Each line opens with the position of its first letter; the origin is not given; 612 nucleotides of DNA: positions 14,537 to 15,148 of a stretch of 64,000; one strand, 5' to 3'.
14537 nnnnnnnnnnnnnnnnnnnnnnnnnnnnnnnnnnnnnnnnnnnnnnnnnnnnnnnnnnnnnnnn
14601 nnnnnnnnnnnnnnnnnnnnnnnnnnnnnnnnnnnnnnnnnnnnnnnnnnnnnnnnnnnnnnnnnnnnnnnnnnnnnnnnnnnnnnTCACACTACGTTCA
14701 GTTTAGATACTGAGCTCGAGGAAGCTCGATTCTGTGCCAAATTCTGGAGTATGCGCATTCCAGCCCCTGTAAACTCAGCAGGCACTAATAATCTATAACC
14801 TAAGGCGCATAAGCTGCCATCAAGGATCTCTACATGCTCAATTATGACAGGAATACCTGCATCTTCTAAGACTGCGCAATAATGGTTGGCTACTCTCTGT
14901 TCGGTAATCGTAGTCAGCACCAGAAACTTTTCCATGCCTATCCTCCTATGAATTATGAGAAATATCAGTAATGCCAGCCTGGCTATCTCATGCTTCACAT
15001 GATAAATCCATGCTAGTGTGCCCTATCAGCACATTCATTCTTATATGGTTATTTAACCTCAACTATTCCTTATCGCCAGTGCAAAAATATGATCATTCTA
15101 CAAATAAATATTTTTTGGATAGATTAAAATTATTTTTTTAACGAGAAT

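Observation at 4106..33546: Near-identical inverted copies of a 187-bp TIR element (MITE C) 29 kb apart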

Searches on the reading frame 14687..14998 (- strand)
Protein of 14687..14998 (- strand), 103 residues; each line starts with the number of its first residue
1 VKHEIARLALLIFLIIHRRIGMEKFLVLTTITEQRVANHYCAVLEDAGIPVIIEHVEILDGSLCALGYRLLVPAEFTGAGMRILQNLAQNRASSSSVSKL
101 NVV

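Call 74: search_protein_families(library=pfam, proteins=[window:14687-14998:-], max_evalue=0.001)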
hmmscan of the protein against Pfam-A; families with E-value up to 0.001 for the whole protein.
window:14687-14998:- (103 aa): 1 family
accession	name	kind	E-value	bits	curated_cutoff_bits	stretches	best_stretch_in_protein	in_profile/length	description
PF09413.15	DUF2007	-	8.9e-06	26.2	25.7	1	39-87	15-65/66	Putative prokaryotic signal transducing protein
